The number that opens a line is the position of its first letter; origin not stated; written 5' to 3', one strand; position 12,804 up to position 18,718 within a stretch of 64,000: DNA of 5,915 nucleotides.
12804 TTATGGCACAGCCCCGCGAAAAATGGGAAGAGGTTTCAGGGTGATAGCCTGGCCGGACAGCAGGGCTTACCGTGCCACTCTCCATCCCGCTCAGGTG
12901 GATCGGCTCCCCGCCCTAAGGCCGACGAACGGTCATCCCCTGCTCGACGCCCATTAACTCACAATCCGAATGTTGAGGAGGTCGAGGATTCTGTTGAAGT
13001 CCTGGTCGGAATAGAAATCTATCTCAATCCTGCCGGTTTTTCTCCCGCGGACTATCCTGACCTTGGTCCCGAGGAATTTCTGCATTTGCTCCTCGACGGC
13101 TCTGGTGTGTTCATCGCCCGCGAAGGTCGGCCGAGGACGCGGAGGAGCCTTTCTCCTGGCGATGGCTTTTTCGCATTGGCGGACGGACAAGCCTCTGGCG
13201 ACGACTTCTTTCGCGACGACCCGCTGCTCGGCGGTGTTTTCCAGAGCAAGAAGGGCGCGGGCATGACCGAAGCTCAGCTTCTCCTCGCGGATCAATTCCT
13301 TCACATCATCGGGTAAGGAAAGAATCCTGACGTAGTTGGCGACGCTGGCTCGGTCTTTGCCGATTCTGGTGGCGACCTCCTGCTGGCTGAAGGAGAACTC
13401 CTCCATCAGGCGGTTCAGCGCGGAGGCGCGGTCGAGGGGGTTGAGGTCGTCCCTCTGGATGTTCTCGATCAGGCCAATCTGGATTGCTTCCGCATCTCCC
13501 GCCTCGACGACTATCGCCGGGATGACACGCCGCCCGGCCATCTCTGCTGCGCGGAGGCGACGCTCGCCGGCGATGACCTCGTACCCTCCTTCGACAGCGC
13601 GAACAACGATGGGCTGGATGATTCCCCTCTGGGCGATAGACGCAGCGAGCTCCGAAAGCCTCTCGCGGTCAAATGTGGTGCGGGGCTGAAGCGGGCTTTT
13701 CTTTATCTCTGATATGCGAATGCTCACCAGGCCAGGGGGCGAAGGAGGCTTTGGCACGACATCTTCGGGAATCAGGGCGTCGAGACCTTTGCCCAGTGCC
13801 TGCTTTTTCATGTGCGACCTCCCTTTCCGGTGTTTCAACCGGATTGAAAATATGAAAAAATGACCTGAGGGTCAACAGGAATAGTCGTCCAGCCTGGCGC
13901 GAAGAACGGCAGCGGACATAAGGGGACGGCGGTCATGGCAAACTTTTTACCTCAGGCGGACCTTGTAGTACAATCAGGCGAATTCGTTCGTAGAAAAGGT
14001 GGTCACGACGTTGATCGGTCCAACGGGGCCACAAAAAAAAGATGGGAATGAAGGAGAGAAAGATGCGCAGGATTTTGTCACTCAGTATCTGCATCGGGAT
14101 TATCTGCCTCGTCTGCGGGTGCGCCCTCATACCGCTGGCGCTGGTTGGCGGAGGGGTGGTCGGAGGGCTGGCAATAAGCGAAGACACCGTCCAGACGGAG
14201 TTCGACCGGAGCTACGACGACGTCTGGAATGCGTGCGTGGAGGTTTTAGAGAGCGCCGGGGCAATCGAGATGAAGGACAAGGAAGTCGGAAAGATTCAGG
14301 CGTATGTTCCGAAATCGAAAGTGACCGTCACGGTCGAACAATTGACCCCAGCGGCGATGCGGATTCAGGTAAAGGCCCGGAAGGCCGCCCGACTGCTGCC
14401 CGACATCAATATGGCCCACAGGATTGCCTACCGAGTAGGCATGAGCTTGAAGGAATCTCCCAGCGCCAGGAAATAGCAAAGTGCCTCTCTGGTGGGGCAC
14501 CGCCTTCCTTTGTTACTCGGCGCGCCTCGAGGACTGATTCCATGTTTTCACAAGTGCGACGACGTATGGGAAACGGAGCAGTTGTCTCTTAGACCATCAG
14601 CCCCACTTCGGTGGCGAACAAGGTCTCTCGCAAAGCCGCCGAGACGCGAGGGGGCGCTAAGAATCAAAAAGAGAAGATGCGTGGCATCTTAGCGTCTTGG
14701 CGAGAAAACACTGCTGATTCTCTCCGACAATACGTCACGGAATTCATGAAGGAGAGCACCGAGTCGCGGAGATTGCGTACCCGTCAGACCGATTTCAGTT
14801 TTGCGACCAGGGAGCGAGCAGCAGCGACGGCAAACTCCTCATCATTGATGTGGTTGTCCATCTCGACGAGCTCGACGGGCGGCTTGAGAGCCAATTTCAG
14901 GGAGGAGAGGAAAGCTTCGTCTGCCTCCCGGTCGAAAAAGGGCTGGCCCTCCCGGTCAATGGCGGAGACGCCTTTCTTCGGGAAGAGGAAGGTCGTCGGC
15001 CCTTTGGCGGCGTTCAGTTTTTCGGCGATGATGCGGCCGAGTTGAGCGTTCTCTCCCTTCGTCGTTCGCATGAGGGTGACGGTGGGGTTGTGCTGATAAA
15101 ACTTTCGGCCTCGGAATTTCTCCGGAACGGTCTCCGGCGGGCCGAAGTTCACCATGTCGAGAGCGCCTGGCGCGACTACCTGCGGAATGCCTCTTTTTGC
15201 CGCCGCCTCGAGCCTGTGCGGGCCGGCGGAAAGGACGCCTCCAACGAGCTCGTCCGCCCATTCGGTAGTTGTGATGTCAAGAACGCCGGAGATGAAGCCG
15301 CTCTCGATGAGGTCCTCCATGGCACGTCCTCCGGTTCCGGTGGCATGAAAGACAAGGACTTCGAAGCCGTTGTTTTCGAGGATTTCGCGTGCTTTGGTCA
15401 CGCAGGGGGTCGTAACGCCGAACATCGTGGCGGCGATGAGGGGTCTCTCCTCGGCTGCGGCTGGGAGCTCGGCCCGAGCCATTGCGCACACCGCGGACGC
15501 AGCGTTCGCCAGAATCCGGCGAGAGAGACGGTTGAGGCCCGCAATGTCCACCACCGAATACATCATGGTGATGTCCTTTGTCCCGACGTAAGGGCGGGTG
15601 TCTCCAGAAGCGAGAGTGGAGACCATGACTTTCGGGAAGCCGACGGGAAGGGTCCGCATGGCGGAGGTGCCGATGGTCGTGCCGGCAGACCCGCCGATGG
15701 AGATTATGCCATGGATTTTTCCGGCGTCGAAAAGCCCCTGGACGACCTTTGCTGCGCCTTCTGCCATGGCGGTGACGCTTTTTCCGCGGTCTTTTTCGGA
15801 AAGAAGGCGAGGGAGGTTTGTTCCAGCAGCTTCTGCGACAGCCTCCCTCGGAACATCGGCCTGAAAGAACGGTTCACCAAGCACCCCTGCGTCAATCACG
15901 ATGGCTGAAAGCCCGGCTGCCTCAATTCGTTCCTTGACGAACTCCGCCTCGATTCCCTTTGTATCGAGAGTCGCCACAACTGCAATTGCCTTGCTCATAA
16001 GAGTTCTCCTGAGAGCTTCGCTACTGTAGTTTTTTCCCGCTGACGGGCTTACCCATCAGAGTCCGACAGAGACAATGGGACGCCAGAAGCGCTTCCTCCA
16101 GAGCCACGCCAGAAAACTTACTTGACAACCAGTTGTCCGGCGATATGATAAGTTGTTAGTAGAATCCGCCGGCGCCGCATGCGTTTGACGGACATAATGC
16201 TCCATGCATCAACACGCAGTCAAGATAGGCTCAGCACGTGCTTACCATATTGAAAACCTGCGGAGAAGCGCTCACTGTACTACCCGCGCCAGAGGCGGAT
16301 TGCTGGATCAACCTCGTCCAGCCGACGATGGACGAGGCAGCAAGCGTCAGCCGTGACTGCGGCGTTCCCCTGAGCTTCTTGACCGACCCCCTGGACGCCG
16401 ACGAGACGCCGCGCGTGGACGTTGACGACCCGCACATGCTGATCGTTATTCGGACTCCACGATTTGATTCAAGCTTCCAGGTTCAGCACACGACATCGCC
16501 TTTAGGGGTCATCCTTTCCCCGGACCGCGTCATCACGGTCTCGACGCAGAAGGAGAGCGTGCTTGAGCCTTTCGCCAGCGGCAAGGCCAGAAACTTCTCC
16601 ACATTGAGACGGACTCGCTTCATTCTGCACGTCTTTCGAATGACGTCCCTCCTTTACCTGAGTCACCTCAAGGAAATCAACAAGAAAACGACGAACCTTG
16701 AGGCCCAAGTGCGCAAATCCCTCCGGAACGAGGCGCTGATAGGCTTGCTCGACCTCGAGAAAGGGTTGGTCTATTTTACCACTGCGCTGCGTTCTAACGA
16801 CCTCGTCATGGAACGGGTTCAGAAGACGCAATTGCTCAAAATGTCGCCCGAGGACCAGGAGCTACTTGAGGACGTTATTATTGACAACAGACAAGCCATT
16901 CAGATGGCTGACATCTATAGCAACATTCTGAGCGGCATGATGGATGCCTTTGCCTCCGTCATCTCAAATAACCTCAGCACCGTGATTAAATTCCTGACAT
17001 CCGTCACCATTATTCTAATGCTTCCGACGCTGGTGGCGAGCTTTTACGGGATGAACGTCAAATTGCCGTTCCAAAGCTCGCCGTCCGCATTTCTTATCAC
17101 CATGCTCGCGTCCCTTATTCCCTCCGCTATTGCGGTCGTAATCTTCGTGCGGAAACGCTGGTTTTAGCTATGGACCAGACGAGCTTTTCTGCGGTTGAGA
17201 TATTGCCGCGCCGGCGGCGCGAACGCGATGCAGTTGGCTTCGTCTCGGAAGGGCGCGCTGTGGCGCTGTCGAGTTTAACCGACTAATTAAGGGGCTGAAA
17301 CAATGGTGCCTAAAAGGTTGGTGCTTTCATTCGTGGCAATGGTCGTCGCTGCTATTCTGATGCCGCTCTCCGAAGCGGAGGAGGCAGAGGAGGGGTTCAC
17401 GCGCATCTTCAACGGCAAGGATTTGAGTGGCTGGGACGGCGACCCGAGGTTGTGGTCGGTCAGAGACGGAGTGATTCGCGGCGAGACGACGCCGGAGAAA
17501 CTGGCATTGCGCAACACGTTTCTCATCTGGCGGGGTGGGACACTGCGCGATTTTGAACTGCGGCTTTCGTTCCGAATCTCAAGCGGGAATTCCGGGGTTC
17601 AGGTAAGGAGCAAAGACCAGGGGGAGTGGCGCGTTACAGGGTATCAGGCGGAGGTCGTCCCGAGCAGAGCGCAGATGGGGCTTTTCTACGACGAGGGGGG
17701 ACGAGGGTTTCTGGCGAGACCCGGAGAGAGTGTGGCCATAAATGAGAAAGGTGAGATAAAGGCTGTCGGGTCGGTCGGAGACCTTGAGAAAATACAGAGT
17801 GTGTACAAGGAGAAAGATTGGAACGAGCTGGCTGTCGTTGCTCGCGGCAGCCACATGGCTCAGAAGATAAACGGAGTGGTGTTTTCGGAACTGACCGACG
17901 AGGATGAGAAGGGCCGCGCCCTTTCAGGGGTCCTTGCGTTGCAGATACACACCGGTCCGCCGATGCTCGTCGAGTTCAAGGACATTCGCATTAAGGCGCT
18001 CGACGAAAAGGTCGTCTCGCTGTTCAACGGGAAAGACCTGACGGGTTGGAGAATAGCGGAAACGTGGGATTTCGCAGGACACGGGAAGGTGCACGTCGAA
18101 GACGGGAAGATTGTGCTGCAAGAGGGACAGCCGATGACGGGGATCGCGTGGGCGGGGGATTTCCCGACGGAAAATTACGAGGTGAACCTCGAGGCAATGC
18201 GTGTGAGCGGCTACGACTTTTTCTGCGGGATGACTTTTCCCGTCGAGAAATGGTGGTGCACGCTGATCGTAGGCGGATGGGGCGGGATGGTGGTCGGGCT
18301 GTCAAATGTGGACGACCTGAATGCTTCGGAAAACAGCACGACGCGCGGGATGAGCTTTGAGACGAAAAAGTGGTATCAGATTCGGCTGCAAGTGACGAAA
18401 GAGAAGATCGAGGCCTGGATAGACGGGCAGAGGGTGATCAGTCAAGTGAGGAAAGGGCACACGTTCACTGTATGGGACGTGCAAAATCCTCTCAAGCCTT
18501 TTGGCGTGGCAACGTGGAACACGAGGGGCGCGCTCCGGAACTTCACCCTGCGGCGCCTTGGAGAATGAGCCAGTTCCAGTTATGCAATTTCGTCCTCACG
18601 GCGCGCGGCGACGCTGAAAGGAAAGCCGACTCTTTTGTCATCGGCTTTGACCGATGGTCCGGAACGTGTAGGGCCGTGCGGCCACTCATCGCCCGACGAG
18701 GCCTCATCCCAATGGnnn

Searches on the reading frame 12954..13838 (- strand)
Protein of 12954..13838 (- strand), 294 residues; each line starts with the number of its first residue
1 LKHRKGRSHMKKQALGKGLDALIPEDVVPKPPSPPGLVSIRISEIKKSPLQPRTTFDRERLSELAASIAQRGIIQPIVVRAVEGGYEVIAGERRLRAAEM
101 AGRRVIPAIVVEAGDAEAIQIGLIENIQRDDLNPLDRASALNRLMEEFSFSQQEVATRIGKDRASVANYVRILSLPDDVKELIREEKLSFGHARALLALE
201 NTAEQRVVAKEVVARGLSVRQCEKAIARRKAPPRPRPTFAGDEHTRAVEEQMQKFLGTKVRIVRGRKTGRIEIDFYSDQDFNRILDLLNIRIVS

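Call 21: search_protein_families(library=pfam, proteins=[window:12954-13838:-], max_evalue=0.0001)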
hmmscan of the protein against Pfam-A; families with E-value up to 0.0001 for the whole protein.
window:12954-13838:- (294 aa): 4 families
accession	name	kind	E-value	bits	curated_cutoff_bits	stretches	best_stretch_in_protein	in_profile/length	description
PF17762.8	HTH_ParB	-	1e-35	122.4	22.6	1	131-230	2-101/102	ParB HTH domain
PF02195.25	ParB_N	-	3.7e-31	107.5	26.3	1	38-128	4-95/95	ParB N-terminal domain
PF23552.2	ParB_C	-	1.5e-06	28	23.8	1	242-288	2-49/50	ParB dimerisation domain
PF08535.16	KorB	-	4.7e-05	23.7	22.3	1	151-206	5-58/89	KorB domain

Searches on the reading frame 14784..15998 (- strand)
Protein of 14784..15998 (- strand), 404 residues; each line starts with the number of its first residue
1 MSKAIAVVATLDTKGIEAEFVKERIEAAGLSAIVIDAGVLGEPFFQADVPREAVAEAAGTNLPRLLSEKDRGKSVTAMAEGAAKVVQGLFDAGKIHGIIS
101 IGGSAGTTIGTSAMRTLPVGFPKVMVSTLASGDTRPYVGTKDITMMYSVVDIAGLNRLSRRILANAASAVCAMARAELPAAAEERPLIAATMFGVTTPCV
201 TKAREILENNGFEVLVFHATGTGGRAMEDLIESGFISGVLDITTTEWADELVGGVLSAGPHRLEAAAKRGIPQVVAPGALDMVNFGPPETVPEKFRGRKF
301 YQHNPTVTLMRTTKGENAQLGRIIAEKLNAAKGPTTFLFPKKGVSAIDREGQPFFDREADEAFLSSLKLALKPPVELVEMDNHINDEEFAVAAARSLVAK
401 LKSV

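Call 21: search_protein_families(library=pfam, proteins=[window:14784-15998:-], max_evalue=0.0001)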
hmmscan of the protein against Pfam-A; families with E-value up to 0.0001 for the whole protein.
window:14784-15998:- (404 aa): 2 families
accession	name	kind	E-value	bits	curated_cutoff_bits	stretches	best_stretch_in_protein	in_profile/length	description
PF23189.1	UPF0261_C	-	1.3e-100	335.6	27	1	185-398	1-215/218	Uncharacterised protein family (UPF0261) C-terminal domain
PF06792.17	UPF0261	-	1.9e-67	227.1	27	1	4-177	2-174/176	Uncharacterised protein family (UPF0261) N-terminal domain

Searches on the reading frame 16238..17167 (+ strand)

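Call 21: search_protein_families(library=pfam, proteins=[window:16238-17167:+], max_evalue=0.0001)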
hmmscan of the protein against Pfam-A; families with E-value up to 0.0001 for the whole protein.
window:16238-17167:+ (309 aa): 1 family
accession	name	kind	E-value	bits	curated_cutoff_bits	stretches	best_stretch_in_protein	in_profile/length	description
PF01544.23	CorA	-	2.5e-51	175.2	27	1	22-305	5-291/292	CorA-like Mg2+ transporter protein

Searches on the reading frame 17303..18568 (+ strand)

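Call 10: search_protein_families(library=pfam, proteins=[window:17303-18568:+], max_evalue=0.001)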
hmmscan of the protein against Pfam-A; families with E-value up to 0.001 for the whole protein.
window:17303-18568:+ (421 aa): 2 families
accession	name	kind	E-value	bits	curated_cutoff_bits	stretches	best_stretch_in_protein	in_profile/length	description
PF06439.18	3keto-disac_hyd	-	2.5e-48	165.1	26.8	2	31-231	1-187/187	3-keto-disaccharide hydrolase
PF21708.4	Glyco_hydro_59_C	-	0.00054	20.4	27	0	338-386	101-149/175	Galactocerebrosidase, C-terminal lectin domain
